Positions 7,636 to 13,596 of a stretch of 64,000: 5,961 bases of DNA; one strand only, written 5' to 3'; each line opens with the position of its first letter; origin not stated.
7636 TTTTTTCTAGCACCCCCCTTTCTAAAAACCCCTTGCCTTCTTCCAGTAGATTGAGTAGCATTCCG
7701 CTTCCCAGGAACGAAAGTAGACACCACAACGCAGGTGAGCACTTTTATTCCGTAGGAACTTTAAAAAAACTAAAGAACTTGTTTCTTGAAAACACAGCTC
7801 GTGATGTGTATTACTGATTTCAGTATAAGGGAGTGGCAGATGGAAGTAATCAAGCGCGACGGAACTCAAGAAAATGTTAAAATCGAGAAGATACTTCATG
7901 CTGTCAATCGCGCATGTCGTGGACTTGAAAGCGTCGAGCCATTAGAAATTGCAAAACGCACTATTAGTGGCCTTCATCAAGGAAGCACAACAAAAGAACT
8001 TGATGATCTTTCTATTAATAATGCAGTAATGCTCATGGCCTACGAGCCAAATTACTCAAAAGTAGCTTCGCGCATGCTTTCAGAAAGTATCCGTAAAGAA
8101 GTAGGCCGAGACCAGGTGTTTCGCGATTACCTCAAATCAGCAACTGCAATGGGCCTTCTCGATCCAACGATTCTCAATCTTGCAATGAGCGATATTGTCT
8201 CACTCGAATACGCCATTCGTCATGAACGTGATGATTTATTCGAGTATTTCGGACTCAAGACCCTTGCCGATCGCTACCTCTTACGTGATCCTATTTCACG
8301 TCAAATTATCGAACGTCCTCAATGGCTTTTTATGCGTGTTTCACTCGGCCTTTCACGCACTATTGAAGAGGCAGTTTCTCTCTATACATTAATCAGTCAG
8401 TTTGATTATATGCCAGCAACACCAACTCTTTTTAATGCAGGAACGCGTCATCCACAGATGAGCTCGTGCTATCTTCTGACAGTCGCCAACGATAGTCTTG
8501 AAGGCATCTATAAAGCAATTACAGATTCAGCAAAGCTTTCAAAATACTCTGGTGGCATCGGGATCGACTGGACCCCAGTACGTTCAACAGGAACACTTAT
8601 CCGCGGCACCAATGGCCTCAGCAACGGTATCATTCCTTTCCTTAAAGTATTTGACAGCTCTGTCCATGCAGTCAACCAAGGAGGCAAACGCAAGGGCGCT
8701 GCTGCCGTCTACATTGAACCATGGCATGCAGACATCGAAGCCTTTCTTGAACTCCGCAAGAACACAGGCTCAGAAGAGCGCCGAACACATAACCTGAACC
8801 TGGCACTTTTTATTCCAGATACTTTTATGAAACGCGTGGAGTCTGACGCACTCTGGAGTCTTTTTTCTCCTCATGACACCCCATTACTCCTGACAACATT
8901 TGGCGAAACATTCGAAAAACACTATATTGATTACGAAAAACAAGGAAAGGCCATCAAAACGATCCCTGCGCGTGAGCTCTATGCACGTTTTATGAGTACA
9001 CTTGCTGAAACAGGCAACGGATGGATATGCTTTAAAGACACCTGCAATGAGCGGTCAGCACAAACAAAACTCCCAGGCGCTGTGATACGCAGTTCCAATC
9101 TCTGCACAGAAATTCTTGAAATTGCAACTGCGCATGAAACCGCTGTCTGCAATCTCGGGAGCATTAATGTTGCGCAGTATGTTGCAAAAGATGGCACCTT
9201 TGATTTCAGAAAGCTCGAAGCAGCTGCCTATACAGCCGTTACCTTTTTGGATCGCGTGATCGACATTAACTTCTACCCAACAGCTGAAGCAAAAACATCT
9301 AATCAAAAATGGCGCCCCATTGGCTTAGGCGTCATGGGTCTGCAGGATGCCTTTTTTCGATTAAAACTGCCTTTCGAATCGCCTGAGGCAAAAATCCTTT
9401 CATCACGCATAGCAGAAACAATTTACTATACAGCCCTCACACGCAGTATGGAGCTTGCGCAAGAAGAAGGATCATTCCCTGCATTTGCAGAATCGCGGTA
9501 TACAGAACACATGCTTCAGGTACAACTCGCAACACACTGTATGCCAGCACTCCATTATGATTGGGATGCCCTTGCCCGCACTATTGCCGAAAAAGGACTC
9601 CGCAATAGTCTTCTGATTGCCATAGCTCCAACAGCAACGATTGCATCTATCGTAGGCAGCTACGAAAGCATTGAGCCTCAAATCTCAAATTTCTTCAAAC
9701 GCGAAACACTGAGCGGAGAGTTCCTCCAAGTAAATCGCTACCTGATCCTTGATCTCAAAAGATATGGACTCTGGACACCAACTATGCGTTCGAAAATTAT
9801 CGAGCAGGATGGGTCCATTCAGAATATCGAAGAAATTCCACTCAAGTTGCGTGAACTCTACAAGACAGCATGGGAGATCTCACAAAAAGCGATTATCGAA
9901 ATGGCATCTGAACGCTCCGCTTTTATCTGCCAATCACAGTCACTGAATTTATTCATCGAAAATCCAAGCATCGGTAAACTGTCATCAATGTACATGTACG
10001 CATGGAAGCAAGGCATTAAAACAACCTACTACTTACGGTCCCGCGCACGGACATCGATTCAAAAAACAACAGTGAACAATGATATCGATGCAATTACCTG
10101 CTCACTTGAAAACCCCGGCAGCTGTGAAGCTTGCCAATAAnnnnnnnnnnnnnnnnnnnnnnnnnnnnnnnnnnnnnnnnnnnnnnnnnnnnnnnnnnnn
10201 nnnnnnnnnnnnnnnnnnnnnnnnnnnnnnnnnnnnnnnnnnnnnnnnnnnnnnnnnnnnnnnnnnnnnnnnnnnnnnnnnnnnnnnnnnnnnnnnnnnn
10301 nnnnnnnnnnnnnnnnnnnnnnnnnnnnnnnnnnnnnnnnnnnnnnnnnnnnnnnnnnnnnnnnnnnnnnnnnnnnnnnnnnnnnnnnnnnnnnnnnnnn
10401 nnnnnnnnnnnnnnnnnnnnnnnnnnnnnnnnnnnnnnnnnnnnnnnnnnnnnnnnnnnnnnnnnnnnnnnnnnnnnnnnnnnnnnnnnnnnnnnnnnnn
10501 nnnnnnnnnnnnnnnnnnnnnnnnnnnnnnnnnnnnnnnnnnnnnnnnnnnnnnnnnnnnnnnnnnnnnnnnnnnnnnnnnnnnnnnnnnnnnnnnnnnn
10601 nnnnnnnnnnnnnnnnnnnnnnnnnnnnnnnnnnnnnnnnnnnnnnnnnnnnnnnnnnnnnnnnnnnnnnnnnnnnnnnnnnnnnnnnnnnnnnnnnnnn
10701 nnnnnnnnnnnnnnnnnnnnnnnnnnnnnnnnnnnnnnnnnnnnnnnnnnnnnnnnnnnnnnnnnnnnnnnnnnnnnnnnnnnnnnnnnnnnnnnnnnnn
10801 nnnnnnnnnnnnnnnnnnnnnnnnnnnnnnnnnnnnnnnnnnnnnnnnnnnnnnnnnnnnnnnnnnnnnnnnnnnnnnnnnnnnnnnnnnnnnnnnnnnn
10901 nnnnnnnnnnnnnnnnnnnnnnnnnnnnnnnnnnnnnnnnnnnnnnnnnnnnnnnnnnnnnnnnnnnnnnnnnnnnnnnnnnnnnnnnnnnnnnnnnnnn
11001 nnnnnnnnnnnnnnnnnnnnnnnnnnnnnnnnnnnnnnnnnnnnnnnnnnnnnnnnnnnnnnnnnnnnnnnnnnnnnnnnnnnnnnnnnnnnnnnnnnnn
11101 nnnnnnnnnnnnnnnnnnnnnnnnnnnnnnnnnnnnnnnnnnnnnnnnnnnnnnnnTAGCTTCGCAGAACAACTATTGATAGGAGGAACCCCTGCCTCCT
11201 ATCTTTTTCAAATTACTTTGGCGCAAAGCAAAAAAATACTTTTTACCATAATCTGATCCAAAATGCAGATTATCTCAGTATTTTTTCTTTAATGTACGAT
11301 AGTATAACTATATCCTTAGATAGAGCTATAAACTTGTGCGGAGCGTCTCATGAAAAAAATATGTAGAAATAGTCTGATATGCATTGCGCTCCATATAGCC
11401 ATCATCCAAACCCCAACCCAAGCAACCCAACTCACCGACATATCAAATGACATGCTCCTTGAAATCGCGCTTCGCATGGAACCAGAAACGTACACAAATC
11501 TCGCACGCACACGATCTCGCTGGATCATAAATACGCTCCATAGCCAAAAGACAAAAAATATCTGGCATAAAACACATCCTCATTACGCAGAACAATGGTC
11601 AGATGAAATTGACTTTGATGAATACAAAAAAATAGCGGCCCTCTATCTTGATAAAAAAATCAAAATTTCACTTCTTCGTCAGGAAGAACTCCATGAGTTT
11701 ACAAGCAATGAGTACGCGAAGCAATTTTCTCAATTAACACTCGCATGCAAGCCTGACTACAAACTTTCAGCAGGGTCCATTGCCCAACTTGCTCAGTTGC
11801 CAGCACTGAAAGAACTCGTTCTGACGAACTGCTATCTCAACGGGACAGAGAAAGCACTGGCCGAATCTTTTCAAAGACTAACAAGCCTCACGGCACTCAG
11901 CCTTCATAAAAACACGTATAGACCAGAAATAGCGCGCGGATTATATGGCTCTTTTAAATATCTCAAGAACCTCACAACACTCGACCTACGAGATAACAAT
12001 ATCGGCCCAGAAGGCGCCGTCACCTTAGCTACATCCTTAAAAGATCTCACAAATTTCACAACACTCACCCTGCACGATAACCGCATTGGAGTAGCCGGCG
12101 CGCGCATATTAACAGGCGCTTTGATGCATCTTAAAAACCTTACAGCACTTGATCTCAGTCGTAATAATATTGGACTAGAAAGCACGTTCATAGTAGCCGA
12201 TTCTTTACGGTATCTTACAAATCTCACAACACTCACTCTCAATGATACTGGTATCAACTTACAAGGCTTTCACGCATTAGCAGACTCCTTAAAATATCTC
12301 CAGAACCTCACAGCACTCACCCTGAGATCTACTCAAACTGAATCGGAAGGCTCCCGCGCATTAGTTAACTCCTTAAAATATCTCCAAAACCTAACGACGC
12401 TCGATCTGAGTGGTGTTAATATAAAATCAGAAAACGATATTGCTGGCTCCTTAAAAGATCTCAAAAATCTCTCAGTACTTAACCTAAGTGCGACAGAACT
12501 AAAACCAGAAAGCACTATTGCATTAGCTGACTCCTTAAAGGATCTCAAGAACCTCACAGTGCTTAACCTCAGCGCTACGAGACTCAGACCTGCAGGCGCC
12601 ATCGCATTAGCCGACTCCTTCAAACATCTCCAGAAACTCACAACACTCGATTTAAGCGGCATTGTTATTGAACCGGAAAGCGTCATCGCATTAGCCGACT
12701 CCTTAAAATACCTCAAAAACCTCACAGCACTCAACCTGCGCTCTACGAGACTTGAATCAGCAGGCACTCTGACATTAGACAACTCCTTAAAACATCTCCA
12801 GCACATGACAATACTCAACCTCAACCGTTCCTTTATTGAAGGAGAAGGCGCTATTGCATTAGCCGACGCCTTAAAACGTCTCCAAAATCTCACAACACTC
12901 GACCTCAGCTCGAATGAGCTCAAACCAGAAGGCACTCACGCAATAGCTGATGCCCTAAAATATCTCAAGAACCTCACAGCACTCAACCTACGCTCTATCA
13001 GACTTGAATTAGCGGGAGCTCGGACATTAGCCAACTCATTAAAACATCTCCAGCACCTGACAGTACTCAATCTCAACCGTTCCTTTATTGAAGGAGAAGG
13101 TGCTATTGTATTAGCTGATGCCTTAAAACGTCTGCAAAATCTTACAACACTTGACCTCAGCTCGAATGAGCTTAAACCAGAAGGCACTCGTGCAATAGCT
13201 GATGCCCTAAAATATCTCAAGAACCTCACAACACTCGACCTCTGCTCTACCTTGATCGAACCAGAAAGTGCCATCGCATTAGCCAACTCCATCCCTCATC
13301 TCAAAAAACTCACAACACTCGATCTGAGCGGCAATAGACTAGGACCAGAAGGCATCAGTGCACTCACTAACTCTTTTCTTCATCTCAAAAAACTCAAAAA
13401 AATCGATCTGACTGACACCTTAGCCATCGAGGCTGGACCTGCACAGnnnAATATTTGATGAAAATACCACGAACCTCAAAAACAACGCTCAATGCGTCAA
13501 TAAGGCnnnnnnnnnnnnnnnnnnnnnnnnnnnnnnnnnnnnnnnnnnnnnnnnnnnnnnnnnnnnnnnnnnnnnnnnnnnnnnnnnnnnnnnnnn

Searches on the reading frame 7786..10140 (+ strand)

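Call 38: search_protein_families(library=ncbifam, proteins=[window:7786-10140:+], max_evalue=1e-10)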
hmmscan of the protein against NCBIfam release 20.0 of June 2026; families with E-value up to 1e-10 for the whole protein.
window:7786-10140:+ (784 aa): 20 families
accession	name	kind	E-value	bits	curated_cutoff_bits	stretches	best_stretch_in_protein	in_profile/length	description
NF005544.0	PRK07207.1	equivalog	5.1e-241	802.4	965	1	16-773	146-932/965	ribonucleoside-diphosphate reductase subunit alpha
TIGR02506.1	NrdE_NrdA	equivalog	2.9e-219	729.6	341.05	1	154-753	1-616/616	ribonucleoside-diphosphate reductase subunit alpha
NF009029.0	PRK12365.1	equivalog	3e-200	667.8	1350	1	10-764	227-1005/1046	ribonucleoside-diphosphate reductase subunit alpha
NF005101.0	PRK06539.1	equivalog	1e-168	562.9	988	1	19-766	3-774/822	ribonucleoside-diphosphate reductase subunit alpha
NF006279.0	PRK08447.1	equivalog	5.9e-156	521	1082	3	19-445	2-431/789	ribonucleoside-diphosphate reductase subunit alpha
NF006577.0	PRK09102.1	equivalog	5e-123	411.5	620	2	140-572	13-418/604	ribonucleoside-diphosphate reductase subunit alpha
NF006665.0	PRK09209.1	equivalog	2.8e-122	409.5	1057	2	20-641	11-666/761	ribonucleoside-diphosphate reductase subunit alpha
NF005483.0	PRK07088.1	equivalog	1.3e-117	394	1214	2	21-445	5-463/764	ribonucleoside-diphosphate reductase subunit alpha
NF009028.0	PRK12364.1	equivalog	1.2e-113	380.8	1377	1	69-754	145-831/842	ribonucleoside-diphosphate reductase subunit alpha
TIGR02504.1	NrdJ_Z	equivalog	1.8e-112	376.9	399.95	1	158-753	3-601/606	adenosylcobalamin-dependent ribonucleoside-diphosphate reductase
NF006417.0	PRK08665.1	equivalog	2.4e-98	330.3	961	1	159-755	19-568/759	vitamin B12-dependent ribonucleotide reductase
NF006578.0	PRK09103.1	equivalog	3.1e-94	316.5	813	1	18-632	4-638/761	class 1a ribonucleoside-diphosphate reductase subunit alpha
NF005010.0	PRK06406.1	subfamily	8.2e-80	269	1125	2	199-584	223-575/771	vitamin B12-dependent ribonucleotide reductase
TIGR04170.1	RNR_1b_NrdE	exception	3e-78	263.7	750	1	171-640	105-597/698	class 1b ribonucleoside-diphosphate reductase subunit alpha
TIGR02510.1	NrdE-prime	equivalog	5.1e-67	226.6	602.25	3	601-754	387-543/560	ribonucleoside-diphosphate reductase subunit alpha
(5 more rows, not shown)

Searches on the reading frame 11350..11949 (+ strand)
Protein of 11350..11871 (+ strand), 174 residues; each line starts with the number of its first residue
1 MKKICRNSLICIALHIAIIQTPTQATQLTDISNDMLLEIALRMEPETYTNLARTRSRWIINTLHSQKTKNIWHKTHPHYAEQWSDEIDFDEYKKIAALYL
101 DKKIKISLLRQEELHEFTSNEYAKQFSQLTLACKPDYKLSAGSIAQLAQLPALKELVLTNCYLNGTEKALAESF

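Call 26: search_protein_families(library=pfam, proteins=[window:11350-11871:+], max_evalue=10)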
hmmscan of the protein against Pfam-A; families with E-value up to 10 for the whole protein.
seq(174 aa): 0 families

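Call 57: predict_structure(alignment_id=A7)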
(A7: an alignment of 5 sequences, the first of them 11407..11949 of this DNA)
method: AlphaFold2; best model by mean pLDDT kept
length: 181 residues; sequences in the alignment: 5
mean_pLDDT: 74.0   pTM: 0.63
mean pLDDT of the five models: 74.0, 73.1, 72.3, 71.9, 68.8
residues with pLDDT >= 90: 9; 70-90: 127; 50-70: 20; < 50: 25
segments of 3 or more residues with pLDDT < 50: 1-7, 164-181
pLDDT, mean of each block of 10 residues (from residue 1): 45 80 77 77 78 76 77 77 79 89 86 84 89 87 82 74 42 38 31
secondary structure, 60 per line:
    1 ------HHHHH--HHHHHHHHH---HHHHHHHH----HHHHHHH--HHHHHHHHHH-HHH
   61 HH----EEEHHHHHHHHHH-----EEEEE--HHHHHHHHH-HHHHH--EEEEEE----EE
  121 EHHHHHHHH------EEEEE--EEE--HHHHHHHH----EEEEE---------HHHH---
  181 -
elements in order: H7-11 H14-22 H26-33 H38-44 H47-56 H58-62 E67-69 H70-79 E85-89 H92-100 H102-106 E109-114 E119-121 H122-129 E136-140 E143-145 H148-155 E160-164 H174-177

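Call 59: fold_search(model_id=the predicted structure, library=pdb)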
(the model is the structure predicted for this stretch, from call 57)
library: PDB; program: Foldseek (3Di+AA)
matches with E <= 10: 877; with E <= 0.001: 0
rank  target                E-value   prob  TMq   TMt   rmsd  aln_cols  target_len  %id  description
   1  9qo4_M                1.3e-03  0.99  0.42  0.27   5.9       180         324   14  Dissociation-state-3 of 9-subunit CSN and SCF (SKP1-SKP2-CKS1) complex (released 2026-02-04)
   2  8byl_B                1.6e-03  0.99  0.43  0.27   5.8       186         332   14  Cryo-EM structure of SKP1-SKP2-CKS1 from the SCFSKP2 E3 ligase complex (released 2023-06-28)
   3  1fs2_A                6.4e-03  0.90  0.38  0.30   8.0       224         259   11  INSIGHTS INTO SCF UBIQUITIN LIGASES FROM THE STRUCTURE OF THE SKP1-SKP2 COMPLEX (released 2000-11-29)
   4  7z8t_F                8.9e-03  0.96  0.42  0.28   6.0       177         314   13  CAND1-SCF-SKP2 CAND1 engaged SCF rocked (released 2023-04-19)
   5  1fqv_A                1.1e-02  0.97  0.47  0.29   5.2       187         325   13  Insights into scf ubiquitin ligases from the structure of the skp1-skp2 complex (released 2000-11-29)
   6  8uah_B                1.5e-02  0.97  0.36  0.21   4.0        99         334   19  Structure of BACH1 BTB domain-bound FBXL17 ubiquitin ligase (released 2024-11-06)
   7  9lq2_B                2.1e-02  0.21  0.24  0.10  12.0       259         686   10  Structure of human dimeric NLRP7-TCL1A complex (released 2025-12-10)
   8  3e2j_A                2.5e-02  0.98  0.36  0.37   3.1        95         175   19  Crystal structure of bovine coupling factor B (released 2008-08-19)
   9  8or0_E                2.8e-02  0.35  0.29  0.20   9.3       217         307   12  CAND1-CUL1-RBX1-SKP1-SKP2-CKS1-CDK2 (released 2023-06-28)
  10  8k7m_B                3.9e-02  0.82  0.40  0.33   9.9       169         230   14  De novo design protein -T01 (released 2024-07-31)
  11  6wcq_B                4.2e-02  0.94  0.37  0.20   4.1       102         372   17  Structure of a substrate-bound DQC ubiquitin ligase (released 2020-08-19)
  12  8usg_A                4.8e-02  0.38  0.30  0.22   9.9       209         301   10  Crystal Structure of Kemp Eliminase HG630 in unbound state, 280 K (released 2023-12-06)
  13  8ubv_H                5.4e-02  0.80  0.36  0.23   4.6       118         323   17  Cryo-EM structure of dimeric FBXL17-BACH1BTB E3 ubiquitin ligase complex (released 2024-11-06)
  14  6w66_B                8.5e-02  0.47  0.37  0.21  11.1       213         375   11  The structure of the F64A, S172A mutant Keap1-BTB domain in complex with SKP1-FBXL17 (released 2020-08-19)
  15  4kxf_N                9.1e-02  0.16  0.26  0.09  12.3       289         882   10  Crystal structure of NLRC4 reveals its autoinhibition mechanism (released 2013-07-24)
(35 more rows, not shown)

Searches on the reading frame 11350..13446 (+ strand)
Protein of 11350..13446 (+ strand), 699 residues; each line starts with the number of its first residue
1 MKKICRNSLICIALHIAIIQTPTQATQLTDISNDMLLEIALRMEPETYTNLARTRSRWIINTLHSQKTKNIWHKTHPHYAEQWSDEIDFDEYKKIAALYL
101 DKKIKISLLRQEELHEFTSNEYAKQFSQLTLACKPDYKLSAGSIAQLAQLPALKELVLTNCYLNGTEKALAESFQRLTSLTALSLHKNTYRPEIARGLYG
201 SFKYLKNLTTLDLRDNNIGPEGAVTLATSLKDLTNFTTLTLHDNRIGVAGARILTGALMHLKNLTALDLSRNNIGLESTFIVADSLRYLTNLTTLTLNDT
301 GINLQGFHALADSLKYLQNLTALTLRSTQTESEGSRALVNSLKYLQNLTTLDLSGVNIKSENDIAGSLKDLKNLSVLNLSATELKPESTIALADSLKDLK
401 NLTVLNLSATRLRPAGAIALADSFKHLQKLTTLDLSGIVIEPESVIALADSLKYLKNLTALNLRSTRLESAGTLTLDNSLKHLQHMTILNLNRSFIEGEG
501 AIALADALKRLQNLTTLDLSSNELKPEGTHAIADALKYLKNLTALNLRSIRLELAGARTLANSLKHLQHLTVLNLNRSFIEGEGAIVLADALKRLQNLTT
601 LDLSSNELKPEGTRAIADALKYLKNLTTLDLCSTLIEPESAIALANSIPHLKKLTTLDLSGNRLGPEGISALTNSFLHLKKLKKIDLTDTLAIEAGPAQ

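Call 8: search_protein_families(library=pfam, proteins=[window:11350-13446:+], max_evalue=1)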
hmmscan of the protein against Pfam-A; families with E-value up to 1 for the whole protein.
window:11350-13446:+ (699 aa): 11 families
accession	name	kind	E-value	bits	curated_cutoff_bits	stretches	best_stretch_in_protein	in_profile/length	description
PF13516.12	LRR_6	-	1.9e-36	121.7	23.4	7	206-227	3-24/24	Leucine Rich repeat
PF13855.12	LRR_8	-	6.9e-22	77.4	27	9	237-300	4-59/61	Leucine rich repeat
PF23598.1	LRR_14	-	1.7e-21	76.8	40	5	143-348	14-194/353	Leucine-rich repeat region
PF12799.13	LRR_4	-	2e-20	72.8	27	11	596-637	1-37/44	Leucine Rich repeats (2 copies)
PF00560.39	LRR_1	-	7.9e-15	52.3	20.6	1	653-672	1-20/23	Leucine Rich Repeat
PF25013.1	LRR_Zer-1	-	3.4e-10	40.7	27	5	507-613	3-103/137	Zer-1-like, Leucine-rich repeats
PF24758.1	LRR_At5g56370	-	2e-09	37.9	27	3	371-470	10-107/227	FBD-associated F-box protein At5g56370, LRR repeats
PF01244.27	Peptidase_M19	-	0.00079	19.1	26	0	492-564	77-149/319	Membrane dipeptidase (Peptidase family M19)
PF21993.1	TetR_C_13_2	-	0.049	14.3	27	0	167-229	14-76/103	Transcriptional regulator LmrA/YxaF-like, C-terminal domain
PF14580.12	LRR_9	-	0.14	12.2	30.5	0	149-191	86-126/175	Leucine-rich repeat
PF25019.1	LRR_R13L1-DRL21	-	0.82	10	27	0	314-435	4-124/127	R13L1/DRL21 LRRs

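Call 10: find_encoding_contigs(protein=window:11350-13446:+, flank=3000, max_places=6)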
Protein window:11350-13446:+ (699 aa): no gene with exactly this product is on record in the collection.

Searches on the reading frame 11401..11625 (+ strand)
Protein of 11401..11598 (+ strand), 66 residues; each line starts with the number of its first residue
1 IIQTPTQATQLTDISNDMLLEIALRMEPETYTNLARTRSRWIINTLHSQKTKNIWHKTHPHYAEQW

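Call 26: search_protein_families(library=pfam, proteins=[window:11401-11598:+], max_evalue=10)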
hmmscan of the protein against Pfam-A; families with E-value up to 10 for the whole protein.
seq(66 aa): 0 families

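Call 86: predict_structure(alignment_id=A8)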
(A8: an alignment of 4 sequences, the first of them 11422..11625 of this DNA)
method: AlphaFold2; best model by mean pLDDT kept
length: 68 residues; sequences in the alignment: 4
mean_pLDDT: 78.1   pTM: 0.61
mean pLDDT of the five models: 78.1, 72.7, 72.3, 72.2, 70.4
residues with pLDDT >= 90: 0; 70-90: 57; 50-70: 9; < 50: 2
segments of 3 or more residues with pLDDT < 50: none
pLDDT, mean of each block of 10 residues (from residue 1): 66 86 83 81 84 79 65
secondary structure, 60 per line:
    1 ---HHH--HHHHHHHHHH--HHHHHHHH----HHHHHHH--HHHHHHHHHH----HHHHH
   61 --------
elements in order: H9-18 H21-28 H33-39 H42-51 H56-60

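Call 88: fold_search(model_id=the predicted structure, library=pdb)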
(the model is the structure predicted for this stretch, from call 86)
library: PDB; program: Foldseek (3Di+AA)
matches with E <= 10: 40; with E <= 0.001: 0
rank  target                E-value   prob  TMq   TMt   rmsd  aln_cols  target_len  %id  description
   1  5x9h_B                8.8e-01  0.60  0.48  0.10   6.4        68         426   19  Crystal structure of the Mg2+ channel MgtE in complex with ATP (released 2017-08-16)
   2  2yvy                  1.1e+00  0.57  0.48  0.15   6.6        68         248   19  Crystal structure of magnesium transporter MgtE cytosolic domain, Mg2+ bound form (released 2007-09-04)
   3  5vzt_D                1.2e+00  0.80  0.58  0.12   2.8        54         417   15  Crystal structure of the Skp1-FBXO31 complex (released 2018-01-17)
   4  9a67_B                1.2e+00  0.23  0.36  0.16   7.3        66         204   17  Integrative model of FLIF-YLXF by crosslinking MS and deep learning (released 2024-09-18)
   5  5vzt_B                1.5e+00  0.75  0.54  0.11   2.5        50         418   16  Crystal structure of the Skp1-FBXO31 complex (released 2018-01-17)
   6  9jkb_D                1.5e+00  0.66  0.56  0.43   3.9        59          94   22  Cryo-EM structure of the CUL1-RBX1-SKP1-FBXO4 SCF ubiquition ligase complex (released 2024-10-23)
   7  8zuh_A                2.9e+00  0.47  0.56  0.18   5.1        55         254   11  Crystal structure of bovine Fbs2/Skp1/Man3GlcNAc2 complex (released 2024-09-04)
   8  3l2o_B                3.1e+00  0.47  0.54  0.16   2.7        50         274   22  Structure-Based Mechanism of Dimerization-Dependent Ubiquitination by the SCFFbx4 Ubiquitin Ligase (released 2010-02-23)
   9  1w0b_MODEL_1_A        3.2e+00  0.06  0.27  0.20  14.8        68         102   10  Solution structure of the human alpha-hemoglobin stabilizing protein (AHSP) P30A mutant (released 2004-06-10)
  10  2zy9_A                3.4e+00  0.28  0.49  0.10   6.4        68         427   19  Improved crystal structure of magnesium transporter MgtE (released 2009-12-01)
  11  9kbd_C                4.1e+00  0.30  0.55  0.12   5.5        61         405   16  Cryo-EM structure of the CUL1-RBX1-SKP1-FBXO3 SCF ubiquition ligase complex (released 2025-02-19)
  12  6mq7_A                5.4e+00  0.15  0.48  0.16   6.9        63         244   13  Crystal structure of CLASP1 TOG2 domain at 1.78A resolution (released 2019-07-17)
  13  4k92_A                5.7e+00  0.15  0.48  0.16   6.9        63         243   13  A Cryptic TOG Domain with a Distinct Architecture Underlies CLASP-Dependent Bipolar Spindle Formation (released 2013-06-12)
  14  6t6m                  5.7e+00  0.08  0.35  0.12   7.3        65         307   17  Y201W mutant of the orange carotenoid protein from Synechocystis at pH 5.5 (released 2020-11-18)
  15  3v7d_D                6.4e+00  0.28  0.57  0.10   2.3        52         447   13  Crystal Structure of ScSkp1-ScCdc4-pSic1 peptide complex (released 2012-05-02)
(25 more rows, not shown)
